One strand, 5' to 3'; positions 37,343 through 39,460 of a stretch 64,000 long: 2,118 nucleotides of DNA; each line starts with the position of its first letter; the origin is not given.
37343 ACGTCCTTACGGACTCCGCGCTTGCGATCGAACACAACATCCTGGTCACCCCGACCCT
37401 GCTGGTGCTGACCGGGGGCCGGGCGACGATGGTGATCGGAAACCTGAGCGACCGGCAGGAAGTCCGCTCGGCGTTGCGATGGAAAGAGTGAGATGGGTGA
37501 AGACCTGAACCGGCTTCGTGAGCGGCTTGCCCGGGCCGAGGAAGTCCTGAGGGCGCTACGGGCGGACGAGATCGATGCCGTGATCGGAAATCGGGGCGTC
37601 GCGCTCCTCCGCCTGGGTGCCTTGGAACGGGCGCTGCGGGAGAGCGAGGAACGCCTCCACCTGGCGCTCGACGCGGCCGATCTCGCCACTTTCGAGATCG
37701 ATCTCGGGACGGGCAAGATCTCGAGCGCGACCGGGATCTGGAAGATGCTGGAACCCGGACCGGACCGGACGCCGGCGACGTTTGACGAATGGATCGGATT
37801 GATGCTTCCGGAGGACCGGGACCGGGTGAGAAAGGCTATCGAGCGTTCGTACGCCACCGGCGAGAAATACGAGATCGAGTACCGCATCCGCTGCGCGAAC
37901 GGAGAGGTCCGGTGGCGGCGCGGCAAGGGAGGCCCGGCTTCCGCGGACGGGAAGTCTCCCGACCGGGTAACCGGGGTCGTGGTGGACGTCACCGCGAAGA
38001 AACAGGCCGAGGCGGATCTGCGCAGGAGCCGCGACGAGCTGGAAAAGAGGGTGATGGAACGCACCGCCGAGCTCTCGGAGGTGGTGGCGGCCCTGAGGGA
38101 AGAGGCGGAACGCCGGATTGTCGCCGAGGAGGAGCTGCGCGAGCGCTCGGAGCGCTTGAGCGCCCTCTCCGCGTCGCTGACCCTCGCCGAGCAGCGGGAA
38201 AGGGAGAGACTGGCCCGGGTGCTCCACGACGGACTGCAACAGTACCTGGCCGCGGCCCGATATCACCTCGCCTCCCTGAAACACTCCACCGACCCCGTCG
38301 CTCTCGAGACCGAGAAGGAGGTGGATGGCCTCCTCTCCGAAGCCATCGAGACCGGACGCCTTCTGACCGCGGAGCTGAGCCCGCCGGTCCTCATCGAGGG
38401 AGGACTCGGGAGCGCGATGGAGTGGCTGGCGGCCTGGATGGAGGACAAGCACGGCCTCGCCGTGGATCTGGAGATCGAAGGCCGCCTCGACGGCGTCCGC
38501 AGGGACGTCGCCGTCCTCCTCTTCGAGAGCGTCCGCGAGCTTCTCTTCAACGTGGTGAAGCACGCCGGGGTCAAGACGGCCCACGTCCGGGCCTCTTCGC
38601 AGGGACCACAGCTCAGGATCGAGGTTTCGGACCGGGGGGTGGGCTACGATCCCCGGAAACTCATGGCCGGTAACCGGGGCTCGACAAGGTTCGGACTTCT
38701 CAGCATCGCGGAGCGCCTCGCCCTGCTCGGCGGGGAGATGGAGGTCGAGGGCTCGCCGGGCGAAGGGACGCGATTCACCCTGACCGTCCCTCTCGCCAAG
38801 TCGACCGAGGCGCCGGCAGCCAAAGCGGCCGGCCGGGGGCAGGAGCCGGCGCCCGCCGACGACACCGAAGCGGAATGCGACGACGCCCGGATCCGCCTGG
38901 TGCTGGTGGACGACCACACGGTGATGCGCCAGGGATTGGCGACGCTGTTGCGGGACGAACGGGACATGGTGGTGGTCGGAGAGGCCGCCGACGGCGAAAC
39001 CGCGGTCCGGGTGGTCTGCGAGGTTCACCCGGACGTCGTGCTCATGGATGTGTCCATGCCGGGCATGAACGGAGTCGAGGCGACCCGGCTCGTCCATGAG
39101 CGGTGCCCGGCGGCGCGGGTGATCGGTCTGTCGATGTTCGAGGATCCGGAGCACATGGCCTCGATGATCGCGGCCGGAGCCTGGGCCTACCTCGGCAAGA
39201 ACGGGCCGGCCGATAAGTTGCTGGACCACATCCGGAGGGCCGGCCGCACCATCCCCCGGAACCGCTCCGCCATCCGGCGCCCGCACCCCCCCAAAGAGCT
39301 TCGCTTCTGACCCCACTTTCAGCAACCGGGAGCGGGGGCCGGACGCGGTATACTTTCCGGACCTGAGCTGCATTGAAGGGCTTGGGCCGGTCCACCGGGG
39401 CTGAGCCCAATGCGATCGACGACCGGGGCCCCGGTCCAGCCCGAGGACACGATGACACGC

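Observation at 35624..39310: kaiC-kaiB-hybrid histidine kinase cluster (KaiA-less timing/signalling module)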

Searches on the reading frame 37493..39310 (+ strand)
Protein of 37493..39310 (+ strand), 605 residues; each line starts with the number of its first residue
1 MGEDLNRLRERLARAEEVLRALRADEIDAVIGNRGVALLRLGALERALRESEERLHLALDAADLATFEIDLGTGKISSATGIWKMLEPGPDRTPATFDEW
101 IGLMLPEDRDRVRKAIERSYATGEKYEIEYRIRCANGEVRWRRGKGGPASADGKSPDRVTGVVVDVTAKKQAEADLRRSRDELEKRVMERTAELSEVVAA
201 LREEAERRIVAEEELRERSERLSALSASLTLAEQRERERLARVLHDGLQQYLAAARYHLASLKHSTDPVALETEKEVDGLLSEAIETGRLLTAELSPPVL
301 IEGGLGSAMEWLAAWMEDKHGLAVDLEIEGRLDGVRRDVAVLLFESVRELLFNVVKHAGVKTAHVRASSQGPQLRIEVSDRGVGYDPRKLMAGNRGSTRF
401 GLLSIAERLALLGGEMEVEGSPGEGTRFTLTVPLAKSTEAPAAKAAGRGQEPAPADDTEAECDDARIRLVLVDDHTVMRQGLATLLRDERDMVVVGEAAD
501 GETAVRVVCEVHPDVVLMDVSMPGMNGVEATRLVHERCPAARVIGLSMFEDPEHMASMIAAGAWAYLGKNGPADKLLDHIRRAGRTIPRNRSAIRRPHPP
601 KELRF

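Call 8: search_protein_families(library=pfam, proteins=[window:37493-39310:+], max_evalue=0.01)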
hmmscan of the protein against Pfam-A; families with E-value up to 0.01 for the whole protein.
window:37493-39310:+ (605 aa): 5 families
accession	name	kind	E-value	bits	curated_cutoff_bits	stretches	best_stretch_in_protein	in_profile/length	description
PF00072.30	Response_reg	-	3.5e-25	88.8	30.2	1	470-581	2-111/111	Response regulator receiver domain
PF08447.18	PAS_3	-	2e-15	57.3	25.6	1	90-163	16-89/89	PAS fold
PF02518.31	HATPase_c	-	9.5e-13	49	26.4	1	341-435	4-110/111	Histidine kinase-, DNA gyrase B-, and HSP90-like ATPase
PF07730.19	HisKA_3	-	4.4e-08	34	24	1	236-299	1-67/68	Histidine kinase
PF13581.12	HATPase_c_2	-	0.0015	19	27.4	1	346-390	35-84/127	Histidine kinase-like ATPase domain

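Call 9: search_protein_families(library=ncbifam, proteins=[window:37493-39310:+], max_evalue=0.01)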
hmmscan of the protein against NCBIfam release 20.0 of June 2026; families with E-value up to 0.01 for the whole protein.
window:37493-39310:+ (605 aa): 99 families (the best 25 are shown)
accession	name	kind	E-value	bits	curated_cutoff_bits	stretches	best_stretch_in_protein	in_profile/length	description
NF052443.1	SensHisKinMctS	equivalog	1.3e-29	102.8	700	1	207-438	221-452/457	two-component system sensor histidine kinase MctS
NF007018.1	PRK09483.1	equivalog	1.1e-25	90.5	280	1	467-582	2-117/217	UvrY/SirA/GacA family response regulator transcription factor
NF052445.1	RespRegMctR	equivalog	3.6e-25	88.6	300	1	467-581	2-116/205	two-component system response regulator MctR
NF007935.0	PRK10651.1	equivalog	2.1e-24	85.9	250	1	465-584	5-124/216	two-component system response regulator NarL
NF052573.1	HisKinEspAMyxo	equivalog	5.9e-21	74.2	1400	2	37-179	115-256/755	serine histidine kinase EspA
NF007708.0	PRK10403.1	equivalog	3.8e-20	72.3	343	1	467-583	7-123/215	nitrate/nitrite response regulator protein NarP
NF041367.1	CheY_Halo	equivalog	1.1e-19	70.9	200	1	470-580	2-110/114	chemotaxis protein CheY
NF001965.0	PRK00742.1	subfamily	1.4e-19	70.6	293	1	466-571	3-109/357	chemotaxis-specific protein-glutamate methyltransferase CheB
NF047785.1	respo_reg_MadR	equivalog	1.4e-19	70.3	300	1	467-583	1-120/209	MadR family response regulator transcription factor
NF011896.0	PRK15369.1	equivalog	4.4e-19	68.9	242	1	467-582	4-119/211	two component system response regulator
NF041777.1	sens_FixL_Rhizob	equivalog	7.6e-19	67.7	850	1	59-183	2-125/485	sensor protein FixL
NF008649.0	PRK11644.1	equivalog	7.8e-18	64.5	408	1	213-434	280-496/499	signal transduction histidine-protein kinase/phosphatase UhpB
NF009206.0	PRK12555.1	subfamily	3.5e-17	62.4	342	1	467-565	1-100/340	chemotaxis-specific protein-glutamate methyltransferase CheB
NF041831.1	NO_HK_NahK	exception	1.1e-16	60.1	1500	1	115-537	381-807/854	hybrid sensor histidine kinase/response regulator NahK/ErcS'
NF052531.1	Strep_LiaS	equivalog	1.3e-16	60.8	450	1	163-434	66-327/328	envelope stress sensor histidine kinase LiaS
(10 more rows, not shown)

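Call 29: list_cluster_members(proteins=[P0001, window:37493-39310:+, window:37174-37491:+])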
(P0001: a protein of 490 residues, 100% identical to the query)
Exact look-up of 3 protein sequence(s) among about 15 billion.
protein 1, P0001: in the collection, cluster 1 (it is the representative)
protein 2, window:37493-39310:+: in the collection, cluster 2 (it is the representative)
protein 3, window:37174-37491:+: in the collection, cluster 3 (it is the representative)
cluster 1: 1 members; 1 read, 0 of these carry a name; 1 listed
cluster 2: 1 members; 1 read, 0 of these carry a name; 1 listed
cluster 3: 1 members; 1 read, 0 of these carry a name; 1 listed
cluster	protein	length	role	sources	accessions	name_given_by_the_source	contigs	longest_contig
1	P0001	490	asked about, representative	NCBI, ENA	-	-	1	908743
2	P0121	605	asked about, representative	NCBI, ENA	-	-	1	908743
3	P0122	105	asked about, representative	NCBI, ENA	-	-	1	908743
